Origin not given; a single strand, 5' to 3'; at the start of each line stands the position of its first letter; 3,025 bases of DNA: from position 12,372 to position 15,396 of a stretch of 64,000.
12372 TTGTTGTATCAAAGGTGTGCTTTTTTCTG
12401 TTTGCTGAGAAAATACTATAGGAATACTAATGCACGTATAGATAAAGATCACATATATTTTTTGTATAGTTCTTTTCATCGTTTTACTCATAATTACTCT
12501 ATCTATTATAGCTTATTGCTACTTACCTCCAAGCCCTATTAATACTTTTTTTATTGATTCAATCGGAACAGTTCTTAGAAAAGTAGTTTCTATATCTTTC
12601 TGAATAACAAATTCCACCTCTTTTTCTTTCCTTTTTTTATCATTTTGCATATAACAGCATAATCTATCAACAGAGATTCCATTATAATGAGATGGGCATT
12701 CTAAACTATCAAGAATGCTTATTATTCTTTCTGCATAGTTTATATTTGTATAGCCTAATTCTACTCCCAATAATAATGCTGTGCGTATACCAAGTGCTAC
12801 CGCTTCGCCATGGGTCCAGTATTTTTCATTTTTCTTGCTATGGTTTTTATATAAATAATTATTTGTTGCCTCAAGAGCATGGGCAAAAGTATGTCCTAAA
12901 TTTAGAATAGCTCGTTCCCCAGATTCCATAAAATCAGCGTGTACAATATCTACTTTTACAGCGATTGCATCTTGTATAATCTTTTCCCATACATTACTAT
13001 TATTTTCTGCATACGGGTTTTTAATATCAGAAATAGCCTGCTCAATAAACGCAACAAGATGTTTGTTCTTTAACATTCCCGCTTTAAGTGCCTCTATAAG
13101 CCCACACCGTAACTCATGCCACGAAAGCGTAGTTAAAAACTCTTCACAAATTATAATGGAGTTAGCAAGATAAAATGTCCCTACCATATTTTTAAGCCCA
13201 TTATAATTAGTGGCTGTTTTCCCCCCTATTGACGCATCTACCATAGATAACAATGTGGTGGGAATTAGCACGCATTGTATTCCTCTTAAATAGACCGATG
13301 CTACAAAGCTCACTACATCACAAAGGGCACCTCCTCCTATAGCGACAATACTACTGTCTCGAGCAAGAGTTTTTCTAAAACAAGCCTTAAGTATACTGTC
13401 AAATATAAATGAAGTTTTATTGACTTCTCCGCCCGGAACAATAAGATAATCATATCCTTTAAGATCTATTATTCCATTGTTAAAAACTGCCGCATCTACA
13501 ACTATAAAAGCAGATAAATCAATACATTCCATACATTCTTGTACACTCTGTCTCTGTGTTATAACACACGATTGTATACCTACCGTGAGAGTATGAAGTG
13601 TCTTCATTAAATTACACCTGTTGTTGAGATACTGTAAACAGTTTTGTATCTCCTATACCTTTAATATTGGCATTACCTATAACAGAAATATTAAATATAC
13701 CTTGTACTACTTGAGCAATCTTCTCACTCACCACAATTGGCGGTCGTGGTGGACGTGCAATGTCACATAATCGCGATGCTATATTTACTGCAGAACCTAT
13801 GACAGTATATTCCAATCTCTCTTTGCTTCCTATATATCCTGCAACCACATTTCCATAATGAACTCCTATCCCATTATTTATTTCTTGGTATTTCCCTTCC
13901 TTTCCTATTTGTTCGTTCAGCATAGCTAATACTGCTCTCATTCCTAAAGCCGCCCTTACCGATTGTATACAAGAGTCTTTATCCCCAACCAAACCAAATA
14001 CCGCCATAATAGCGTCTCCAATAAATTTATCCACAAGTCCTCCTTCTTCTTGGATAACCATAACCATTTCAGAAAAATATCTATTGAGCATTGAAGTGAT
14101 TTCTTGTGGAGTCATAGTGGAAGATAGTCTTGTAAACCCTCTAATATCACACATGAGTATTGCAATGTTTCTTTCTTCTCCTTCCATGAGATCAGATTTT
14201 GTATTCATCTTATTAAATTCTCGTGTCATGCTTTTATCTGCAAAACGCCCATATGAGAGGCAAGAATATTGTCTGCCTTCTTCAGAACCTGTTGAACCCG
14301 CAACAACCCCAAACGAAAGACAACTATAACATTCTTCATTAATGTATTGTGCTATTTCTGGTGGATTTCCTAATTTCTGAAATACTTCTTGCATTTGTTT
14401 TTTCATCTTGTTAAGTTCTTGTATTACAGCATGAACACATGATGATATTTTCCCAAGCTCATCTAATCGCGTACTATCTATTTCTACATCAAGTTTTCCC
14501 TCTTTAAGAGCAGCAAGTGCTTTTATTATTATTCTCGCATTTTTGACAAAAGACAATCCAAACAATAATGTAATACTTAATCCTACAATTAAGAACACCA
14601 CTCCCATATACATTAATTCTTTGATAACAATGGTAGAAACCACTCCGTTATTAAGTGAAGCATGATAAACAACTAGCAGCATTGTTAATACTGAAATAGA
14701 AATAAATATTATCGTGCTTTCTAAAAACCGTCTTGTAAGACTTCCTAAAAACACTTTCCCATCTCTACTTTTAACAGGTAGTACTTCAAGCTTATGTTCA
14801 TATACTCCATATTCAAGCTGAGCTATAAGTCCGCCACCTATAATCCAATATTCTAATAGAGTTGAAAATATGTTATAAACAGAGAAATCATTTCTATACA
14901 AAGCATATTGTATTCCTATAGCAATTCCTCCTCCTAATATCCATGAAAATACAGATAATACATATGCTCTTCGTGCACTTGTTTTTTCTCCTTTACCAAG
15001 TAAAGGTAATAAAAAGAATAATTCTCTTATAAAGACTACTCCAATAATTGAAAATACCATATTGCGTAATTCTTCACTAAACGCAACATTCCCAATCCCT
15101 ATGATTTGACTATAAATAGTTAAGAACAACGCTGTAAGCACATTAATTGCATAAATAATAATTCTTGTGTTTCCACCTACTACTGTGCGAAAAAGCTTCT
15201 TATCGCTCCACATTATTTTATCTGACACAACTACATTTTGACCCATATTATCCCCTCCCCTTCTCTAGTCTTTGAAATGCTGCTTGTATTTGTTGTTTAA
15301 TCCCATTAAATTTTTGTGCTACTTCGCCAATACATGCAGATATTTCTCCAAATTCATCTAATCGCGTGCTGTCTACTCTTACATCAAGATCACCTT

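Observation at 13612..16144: Adenylate cyclase paired with an intact catalytic-domain-less twin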

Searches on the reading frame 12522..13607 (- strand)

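Call 55: search_protein_families(library=pfam, proteins=[window:12522-13607:-], max_evalue=0.001)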
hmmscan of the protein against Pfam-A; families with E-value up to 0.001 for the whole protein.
window:12522-13607:- (362 aa): 2 families
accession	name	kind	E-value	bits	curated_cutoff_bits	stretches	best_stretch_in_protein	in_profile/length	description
PF01761.26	DHQ_synthase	-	7.2e-37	126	24.2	1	55-167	2-114/115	3-dehydroquinate synthase N-terminal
PF24621.2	DHQS_C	-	1.2e-33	116.6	27.6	1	169-325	1-143/144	3-dehydroquinate synthase C-terminal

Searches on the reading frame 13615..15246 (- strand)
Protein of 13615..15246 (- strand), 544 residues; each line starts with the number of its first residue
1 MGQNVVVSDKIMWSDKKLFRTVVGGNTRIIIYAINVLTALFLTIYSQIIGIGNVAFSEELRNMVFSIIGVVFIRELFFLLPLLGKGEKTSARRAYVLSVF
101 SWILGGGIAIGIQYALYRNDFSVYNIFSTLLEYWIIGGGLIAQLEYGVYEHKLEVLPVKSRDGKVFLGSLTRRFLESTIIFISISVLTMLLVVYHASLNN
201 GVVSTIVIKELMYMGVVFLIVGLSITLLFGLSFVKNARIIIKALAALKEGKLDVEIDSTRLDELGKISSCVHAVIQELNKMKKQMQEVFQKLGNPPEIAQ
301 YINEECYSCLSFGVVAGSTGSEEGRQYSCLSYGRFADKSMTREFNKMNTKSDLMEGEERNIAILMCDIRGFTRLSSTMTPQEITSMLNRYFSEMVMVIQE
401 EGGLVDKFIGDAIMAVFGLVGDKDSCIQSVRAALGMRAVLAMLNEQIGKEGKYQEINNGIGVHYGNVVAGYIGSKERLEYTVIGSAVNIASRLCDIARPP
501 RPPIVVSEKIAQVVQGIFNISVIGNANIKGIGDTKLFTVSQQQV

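Call 4: search_protein_families(library=pfam, proteins=[window:13615-15246:-], max_evalue=0.1)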
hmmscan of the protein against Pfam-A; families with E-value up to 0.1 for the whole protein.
window:13615-15246:- (544 aa): 1 family
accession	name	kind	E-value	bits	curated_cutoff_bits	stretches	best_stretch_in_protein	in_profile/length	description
PF00211.25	Guanylate_cyc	-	5.6e-25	88.4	21.9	1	358-539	6-181/183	Adenylate and Guanylate cyclase catalytic domain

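Call 10: find_homologous_proteins(query=window:13615-15246:-, max_evalue=0.00001)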
Query window:13615-15246:- (544 aa): 1403 proteins with E <= 0.00001 among 8000 candidates; the best 120 are listed.
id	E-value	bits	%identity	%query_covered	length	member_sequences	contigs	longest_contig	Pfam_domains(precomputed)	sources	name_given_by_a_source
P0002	0.0e+0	1177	100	100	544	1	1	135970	PF00211.26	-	-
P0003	3.5e-122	427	41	97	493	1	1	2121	PF00672.31,PF20970.3,PF00211.26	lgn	-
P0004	4.7e-122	427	40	97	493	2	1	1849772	PF00672.31,PF20970.3,PF00211.26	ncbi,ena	-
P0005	1.4e-119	418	41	96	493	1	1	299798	PF00672.31,PF20970.3,PF00211.26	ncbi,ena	-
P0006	7.8e-119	416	41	96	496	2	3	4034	PF00672.31,PF20970.3,PF00211.26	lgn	-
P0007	2.3e-85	306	32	96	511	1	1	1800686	PF00672.31,PF20970.3,PF00211.26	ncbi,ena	-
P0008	7.8e-79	284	37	86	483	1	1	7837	PF00672.31,PF20970.3,PF00211.26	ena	-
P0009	7.9e-79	284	33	95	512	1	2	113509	PF00672.31,PF20970.3,PF00211.26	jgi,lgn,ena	-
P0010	1.4e-78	283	30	95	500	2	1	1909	PF00672.31,PF20970.3,PF00211.26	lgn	-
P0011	9.0e-78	280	33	95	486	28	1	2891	PF00672.31,PF20970.3,PF00211.26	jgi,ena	-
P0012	4.8e-77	278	32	96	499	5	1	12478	PF20970.3,PF00211.26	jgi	-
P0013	7.2e-77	278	34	96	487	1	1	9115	PF00672.31,PF20970.3,PF00211.26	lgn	-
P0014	4.6e-74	268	33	96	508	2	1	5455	PF00672.31,PF00211.26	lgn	-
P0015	9.3e-74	267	33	95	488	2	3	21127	PF00672.31,PF20970.3,PF00211.26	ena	-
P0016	4.2e-73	265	30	95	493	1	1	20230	PF00672.31,PF20970.3,PF00211.26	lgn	-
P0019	1.4e-72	263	33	95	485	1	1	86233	PF00672.31,PF20970.3,PF00211.26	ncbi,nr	ncbi:MAG: adenylate/guanylate cyclase domain-containing protein [Magnetococcales bacterium]|nr:adeny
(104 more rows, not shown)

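Call 12: search_protein_families(library=pfam, proteins=[P0004, P0007, P0019], max_evalue=0.01)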
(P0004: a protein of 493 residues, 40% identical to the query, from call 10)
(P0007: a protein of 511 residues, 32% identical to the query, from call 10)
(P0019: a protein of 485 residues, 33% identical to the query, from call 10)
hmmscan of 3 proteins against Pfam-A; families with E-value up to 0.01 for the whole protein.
P0004 (493 aa): 3 families
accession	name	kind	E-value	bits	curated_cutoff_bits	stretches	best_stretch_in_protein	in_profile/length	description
PF00211.25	Guanylate_cyc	-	7.1e-22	78.3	21.9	1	311-491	6-181/183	Adenylate and Guanylate cyclase catalytic domain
PF20970.2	MASE10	-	2e-12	47.9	27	1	30-189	5-154/186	MASE10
PF00672.30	HAMP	-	4.6e-06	27.3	25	1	232-274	11-53/53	HAMP domain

P0007 (511 aa): 3 families
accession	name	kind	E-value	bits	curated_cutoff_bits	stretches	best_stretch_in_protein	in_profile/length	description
PF00211.25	Guanylate_cyc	-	1.5e-20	74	21.9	1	313-489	5-176/183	Adenylate and Guanylate cyclase catalytic domain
PF20970.2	MASE10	-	9.1e-10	39.2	27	1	35-192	5-157/186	MASE10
PF00672.30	HAMP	-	8.2e-09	36.1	25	1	227-276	2-51/53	HAMP domain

P0019 (485 aa): 3 families
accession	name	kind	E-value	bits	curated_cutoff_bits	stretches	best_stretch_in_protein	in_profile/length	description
PF00211.25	Guanylate_cyc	-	4.5e-23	82.2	21.9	1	296-471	8-176/183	Adenylate and Guanylate cyclase catalytic domain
PF20970.2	MASE10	-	4.4e-12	46.7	27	1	18-170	4-152/186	MASE10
PF00672.30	HAMP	-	2.4e-06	28.2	25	1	217-255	13-51/53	HAMP domain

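Call 46: find_related_loci(query=A3, collection=genome_contigs, flank=4000)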
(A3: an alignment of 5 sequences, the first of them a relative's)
Query A3 (544 aa) in genome_contigs; peptide patterns used: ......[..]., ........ (x = any residue, [..] = any of these).
286 stretches matched a pattern; 232 encode a relative of the query (tblastn E <= 1e-3); the best 80 are kept; 80 distinct loci.
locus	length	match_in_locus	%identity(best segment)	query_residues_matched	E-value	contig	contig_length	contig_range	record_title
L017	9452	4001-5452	41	18-541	2e-126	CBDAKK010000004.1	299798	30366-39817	MAG: Spirochaetia bacterium isolate 39afed41-7713-49c8-b7fe-57fe8515de19 genome assembly, contig: contig_4, whole genome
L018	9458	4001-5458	40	16-541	2e-123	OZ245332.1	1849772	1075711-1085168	MAG: Spirochaetia bacterium isolate 9a5edd4f-5842-410c-be10-895bce1eb346 genome assembly, chromosome: 1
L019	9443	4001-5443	32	19-541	1e-91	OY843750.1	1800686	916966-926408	MAG: Spirochaetia bacterium isolate 7728ca74-1c7a-4d85-adbe-0c26628de7b6 genome assembly, chromosome: 1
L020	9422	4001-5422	31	26-540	6e-75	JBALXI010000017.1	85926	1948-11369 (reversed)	MAG: Oleispira sp. isolate 9NakV-01 NODE_17_length_85926_cov_378.396953, whole genome shotgun sequence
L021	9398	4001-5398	31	35-542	2e-71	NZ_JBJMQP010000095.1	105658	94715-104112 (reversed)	MAG: Hyalangium sp. isolate H3_16_all_fractions_metab_25_68_0 k255_2678504, whole genome shotgun sequence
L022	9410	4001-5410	30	28-539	4e-71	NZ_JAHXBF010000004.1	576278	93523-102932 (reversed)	Hyalangium versicolor strain H56D21 NODE_4_length_576278_cov_24.326000, whole genome shotgun sequence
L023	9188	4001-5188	34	91-531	2e-70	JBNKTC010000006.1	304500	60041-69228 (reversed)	MAG: Campylobacterales bacterium isolate A2.bin.7.orig k141_198166, whole genome shotgun sequence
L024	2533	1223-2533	32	28-509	8e-64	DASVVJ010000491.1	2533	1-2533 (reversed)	MAG TPA_asm: Myxococcaceae bacterium isolate SMAG_U3340 k141_344945, whole genome shotgun sequence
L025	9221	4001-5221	32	89-539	7e-63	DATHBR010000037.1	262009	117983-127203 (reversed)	MAG TPA_asm: Myxococcaceae bacterium isolate SMAG_U10721 k141_559436, whole genome shotgun sequence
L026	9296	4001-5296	31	48-531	1e-58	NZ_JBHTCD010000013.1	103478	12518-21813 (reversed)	Insolitispirillum peregrinum strain CCUG 13795 GCM70025272_62, whole genome shotgun sequence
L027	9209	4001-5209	31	90-535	4e-64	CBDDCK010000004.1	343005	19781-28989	MAG: Spirochaetia bacterium isolate ec65812f-cd42-4137-a767-48787d97cef6 genome assembly, contig: contig_4, whole genome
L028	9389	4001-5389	31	35-539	2e-63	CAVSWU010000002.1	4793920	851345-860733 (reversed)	MAG: uncultured delta proteobacterium isolate MFD05674.bin.1.60 genome assembly, contig: contig_30831, whole genome shot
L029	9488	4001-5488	30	19-539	6e-71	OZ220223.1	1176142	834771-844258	MAG: Spirochaetia bacterium isolate 03e4f5d5-dacf-4468-93a7-e7b19fb300a1 genome assembly, chromosome: 2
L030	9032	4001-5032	29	139-524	3e-40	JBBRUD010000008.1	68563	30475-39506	MAG: Desulfovibrionales bacterium isolate La3_concoct.111 La3_concoct.111_K_2900669_L_68563_cov_17.1123, whole genome sh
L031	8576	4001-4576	39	332-530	2e-37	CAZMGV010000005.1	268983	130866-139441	MAG TPA_asm: uncultured bacterium isolate binchicken_co199_84 genome assembly, contig: NODE_38_length_268983_cov_15.5055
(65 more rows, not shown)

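Call 47: predict_structure(alignment_id=A2)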
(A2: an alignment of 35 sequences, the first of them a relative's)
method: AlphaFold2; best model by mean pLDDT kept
length: 544 residues; sequences in the alignment: 35
mean_pLDDT: 81.0   pTM: 0.57
mean pLDDT of the five models: 81.0, 80.2, 79.8, 78.9, 78.7
residues with pLDDT >= 90: 236; 70-90: 202; 50-70: 39; < 50: 67
segments of 3 or more residues with pLDDT < 50: 1-12, 162-164, 305-352
pLDDT, mean of each block of 10 residues (from residue 1): 40 71 91 94 86 85 95 92 67 92 95 91 86 89 91 72 55 80 82 77 79 86 85 87 88 81 83 86 77 55 50 34 33 37 46 73 96 94 95 96 93 94 93 97 92 88 95 76 94 95 97 95 92 93 51
secondary structure, 60 per line:
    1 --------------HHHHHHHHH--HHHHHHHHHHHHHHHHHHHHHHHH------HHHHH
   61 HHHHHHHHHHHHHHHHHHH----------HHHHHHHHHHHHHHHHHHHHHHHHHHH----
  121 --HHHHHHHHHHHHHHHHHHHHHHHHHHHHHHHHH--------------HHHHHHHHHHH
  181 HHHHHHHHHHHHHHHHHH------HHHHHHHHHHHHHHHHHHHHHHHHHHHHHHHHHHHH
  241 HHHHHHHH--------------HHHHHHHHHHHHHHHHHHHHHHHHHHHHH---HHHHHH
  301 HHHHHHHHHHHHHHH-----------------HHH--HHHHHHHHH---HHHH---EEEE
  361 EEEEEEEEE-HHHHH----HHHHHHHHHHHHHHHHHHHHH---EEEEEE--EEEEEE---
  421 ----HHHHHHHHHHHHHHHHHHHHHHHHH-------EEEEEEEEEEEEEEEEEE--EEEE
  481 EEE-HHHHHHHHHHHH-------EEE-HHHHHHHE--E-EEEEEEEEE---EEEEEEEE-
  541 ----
elements in order: H15-23 H26-49 H56-79 H90-116 H123-155 H170-198 H205-248 H263-291 H295-315 H338-346 H350-353 E357-369 H371-375 H380-400 E404-409 E412-417 H425-449 E457-474 E477-483 H485-496 E504-506 H508-514 E520-528 E532-539

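Call 58: search_solved_structures(query=P0002, max_evalue=1e-10, show_alignments=2)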
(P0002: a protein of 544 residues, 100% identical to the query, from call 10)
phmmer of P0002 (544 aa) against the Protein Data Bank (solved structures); distinct sequences matched with E-value up to 1e-10: 24.
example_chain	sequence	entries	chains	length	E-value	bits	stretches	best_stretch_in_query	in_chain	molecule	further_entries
2w01_A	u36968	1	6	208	5.8e-27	98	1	354-494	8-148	ADENYLATE CYCLASE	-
6fht_A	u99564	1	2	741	8.9e-27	97.3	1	348-494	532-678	Bacteriophytochrome,Adenylate cyclase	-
1wc0_A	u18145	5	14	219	1.2e-25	93.6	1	353-515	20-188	ADENYLATE CYCLASE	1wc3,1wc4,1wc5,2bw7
1wc1_A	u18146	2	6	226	2.3e-25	92.7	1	355-515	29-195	ADENYLATE CYCLASE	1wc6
3r5g_A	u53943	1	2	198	7.4e-24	87.7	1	354-531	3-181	CyaB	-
5x4t_A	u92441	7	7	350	8.3e-21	77.6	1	363-533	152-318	Photoactivated adenylyl cyclase | Family 3 adenylate cyclase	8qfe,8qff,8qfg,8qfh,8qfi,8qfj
9f1z_A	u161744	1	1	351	8.4e-21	77.6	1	363-533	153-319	Family 3 adenylate cyclase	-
5x4u_A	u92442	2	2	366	9.3e-21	77.5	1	363-533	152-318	Photoactivated adenylyl cyclase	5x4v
4yus_A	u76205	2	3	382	1e-20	77.3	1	363-533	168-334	Family 3 adenylate cyclase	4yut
9f1w_A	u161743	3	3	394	1.1e-20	77.2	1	363-533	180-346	Family 3 adenylate cyclase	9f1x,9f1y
5mbg_A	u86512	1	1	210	1.4e-19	73.6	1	362-542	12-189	Beta subunit of photoactivated adenylyl cyclase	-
8buz_A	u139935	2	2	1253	1.5e-19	73.5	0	359-520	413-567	Adenylate cyclase type 8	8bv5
5mbk_A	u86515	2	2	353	4.4e-19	72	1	362-542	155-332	Beta subunit of photoactivated adenylyl cyclase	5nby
5mbh_A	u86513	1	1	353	4.9e-19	71.8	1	362-542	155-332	Beta subunit of photoactivated adenylyl cyclase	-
5mbj_A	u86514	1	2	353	4.9e-19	71.8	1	362-542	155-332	Beta subunit of photoactivated adenylyl cyclase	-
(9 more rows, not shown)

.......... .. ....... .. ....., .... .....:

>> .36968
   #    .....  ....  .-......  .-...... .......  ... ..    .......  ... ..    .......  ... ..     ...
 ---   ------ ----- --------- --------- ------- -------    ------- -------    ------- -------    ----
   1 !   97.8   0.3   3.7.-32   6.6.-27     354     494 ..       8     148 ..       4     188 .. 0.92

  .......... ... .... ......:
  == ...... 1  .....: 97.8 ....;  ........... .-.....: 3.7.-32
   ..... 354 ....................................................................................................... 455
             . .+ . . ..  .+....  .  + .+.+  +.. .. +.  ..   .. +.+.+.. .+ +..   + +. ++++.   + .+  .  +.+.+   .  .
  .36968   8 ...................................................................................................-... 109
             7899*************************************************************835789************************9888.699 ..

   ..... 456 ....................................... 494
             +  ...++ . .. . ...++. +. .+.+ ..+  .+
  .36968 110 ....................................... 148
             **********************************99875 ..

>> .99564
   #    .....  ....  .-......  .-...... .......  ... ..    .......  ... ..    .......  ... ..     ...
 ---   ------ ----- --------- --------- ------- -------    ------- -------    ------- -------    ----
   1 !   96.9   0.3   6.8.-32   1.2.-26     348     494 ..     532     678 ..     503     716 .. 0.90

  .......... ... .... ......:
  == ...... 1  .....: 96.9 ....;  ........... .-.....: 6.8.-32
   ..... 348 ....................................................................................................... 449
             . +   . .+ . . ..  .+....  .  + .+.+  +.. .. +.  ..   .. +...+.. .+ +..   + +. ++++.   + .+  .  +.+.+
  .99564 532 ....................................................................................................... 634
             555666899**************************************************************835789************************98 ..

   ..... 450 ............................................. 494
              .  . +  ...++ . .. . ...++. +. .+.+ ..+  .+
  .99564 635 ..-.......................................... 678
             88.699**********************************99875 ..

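Call 59: search_protein_families(library=pfam, proteins=[P0002], max_evalue=10)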
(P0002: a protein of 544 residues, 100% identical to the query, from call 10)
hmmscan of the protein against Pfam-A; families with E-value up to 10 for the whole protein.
P0002 (544 aa): 1 family
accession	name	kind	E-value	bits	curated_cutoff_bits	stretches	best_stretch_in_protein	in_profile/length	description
PF00211.25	Guanylate_cyc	-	5.6e-25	88.4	21.9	1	358-539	6-181/183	Adenylate and Guanylate cyclase catalytic domain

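Call 60: search_protein_families(library=ncbifam, proteins=[P0002], max_evalue=0.01)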
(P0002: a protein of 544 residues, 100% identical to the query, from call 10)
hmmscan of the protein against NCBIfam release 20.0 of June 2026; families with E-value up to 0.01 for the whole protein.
P0002 (544 aa): 2 families
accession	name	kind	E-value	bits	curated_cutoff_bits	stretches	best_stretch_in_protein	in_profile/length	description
TIGR03903.1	TOMM_kin_cyc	equivalog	3.2e-08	31.9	705.75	1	350-518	277-440/1267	TOMM system kinase/cyclase fusion protein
NF008318.0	PRK11107.1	equivalog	0.0052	14.9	890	1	212-287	177-256/920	two-component sensor histidine kinase BarA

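Call 62: find_encoding_contigs(protein=P0006, flank=4000, max_places=4)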
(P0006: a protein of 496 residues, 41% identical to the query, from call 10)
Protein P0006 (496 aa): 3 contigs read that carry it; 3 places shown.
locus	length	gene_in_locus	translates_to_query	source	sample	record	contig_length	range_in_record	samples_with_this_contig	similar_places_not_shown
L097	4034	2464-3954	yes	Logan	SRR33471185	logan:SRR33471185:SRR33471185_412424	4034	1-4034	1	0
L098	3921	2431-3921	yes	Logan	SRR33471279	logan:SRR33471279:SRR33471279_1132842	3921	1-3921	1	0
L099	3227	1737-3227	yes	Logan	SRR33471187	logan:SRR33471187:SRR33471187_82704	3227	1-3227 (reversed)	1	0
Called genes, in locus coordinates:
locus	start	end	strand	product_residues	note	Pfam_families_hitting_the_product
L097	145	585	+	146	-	PF04076:BOF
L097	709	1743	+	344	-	-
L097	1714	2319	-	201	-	PF01728:FtsJ, PF01189:Methyltr_RsmB-F (weak)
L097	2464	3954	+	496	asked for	PF20970:MASE10, PF00672:HAMP, PF00211:Guanylate_cyc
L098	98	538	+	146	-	PF04076:BOF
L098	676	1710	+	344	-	-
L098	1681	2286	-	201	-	PF01728:FtsJ, PF01189:Methyltr_RsmB-F (weak)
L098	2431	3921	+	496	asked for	PF20970:MASE10, PF00672:HAMP, PF00211:Guanylate_cyc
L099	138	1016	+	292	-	-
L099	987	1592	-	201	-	PF01728:FtsJ, PF01189:Methyltr_RsmB-F (weak)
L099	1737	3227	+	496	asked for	PF20970:MASE10, PF00672:HAMP, PF00211:Guanylate_cyc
